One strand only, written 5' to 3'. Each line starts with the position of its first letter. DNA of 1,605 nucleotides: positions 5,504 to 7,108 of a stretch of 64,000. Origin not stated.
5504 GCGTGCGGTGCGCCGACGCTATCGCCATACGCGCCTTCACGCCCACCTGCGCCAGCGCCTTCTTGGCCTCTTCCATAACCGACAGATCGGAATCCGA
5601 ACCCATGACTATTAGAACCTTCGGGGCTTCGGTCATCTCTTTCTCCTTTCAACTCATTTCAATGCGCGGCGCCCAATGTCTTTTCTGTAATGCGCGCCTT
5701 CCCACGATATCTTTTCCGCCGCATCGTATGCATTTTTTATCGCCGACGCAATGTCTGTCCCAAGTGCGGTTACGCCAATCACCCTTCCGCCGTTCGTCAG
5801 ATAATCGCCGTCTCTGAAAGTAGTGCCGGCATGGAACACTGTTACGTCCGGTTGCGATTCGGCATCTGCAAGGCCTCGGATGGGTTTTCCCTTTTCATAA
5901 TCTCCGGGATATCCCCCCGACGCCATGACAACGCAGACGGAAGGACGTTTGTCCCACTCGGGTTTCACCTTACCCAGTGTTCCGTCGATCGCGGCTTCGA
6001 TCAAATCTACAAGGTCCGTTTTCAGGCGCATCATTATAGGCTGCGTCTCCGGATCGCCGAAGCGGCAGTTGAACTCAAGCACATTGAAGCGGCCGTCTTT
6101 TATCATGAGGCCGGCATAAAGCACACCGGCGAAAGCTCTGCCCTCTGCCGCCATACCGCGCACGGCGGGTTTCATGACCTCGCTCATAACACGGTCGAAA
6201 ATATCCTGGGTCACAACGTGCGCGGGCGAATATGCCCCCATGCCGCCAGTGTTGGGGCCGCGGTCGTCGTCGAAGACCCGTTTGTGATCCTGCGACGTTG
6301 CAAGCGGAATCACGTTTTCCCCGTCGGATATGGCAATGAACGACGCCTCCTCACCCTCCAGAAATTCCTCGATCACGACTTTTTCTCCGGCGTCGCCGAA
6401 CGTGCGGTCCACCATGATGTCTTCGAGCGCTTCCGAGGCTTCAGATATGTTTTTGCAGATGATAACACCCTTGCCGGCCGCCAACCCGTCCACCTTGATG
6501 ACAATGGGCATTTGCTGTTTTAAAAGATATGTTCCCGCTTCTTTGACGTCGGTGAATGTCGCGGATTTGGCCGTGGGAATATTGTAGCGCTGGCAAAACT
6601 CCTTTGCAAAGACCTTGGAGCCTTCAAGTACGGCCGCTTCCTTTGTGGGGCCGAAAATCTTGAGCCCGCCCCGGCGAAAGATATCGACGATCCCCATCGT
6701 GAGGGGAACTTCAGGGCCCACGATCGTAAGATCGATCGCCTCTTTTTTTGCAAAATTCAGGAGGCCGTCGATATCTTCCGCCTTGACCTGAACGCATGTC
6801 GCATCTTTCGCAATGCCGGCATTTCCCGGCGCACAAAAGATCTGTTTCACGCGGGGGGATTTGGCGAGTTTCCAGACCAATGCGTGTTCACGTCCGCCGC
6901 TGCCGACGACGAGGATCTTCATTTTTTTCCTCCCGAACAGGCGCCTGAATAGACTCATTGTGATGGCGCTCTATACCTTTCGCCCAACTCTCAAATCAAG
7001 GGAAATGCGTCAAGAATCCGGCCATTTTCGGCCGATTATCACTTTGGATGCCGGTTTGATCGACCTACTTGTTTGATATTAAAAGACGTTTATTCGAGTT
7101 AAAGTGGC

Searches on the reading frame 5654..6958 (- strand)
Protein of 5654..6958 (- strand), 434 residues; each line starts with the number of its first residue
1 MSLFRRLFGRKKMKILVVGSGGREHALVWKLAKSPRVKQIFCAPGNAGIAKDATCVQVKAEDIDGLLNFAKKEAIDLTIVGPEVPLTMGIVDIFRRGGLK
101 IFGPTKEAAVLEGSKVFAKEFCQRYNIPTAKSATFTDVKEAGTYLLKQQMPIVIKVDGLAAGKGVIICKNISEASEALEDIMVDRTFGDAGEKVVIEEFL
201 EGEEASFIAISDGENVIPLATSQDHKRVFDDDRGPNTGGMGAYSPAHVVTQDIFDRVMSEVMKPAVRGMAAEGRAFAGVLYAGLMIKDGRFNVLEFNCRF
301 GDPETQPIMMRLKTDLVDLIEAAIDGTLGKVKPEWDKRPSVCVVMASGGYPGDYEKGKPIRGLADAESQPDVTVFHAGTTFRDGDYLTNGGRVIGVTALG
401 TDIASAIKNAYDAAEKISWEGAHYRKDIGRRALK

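Call 59: search_protein_families(library=ncbifam, proteins=[window:5654-6958:-], max_evalue=1e-10)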
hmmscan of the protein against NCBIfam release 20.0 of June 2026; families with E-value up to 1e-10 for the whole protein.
window:5654-6958:- (434 aa): 1 family
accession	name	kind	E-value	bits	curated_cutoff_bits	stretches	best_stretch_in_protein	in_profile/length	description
TIGR00877.1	purD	equivalog_domain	1.6e-170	567.5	288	1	13-433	1-424/425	phosphoribosylamine--glycine ligase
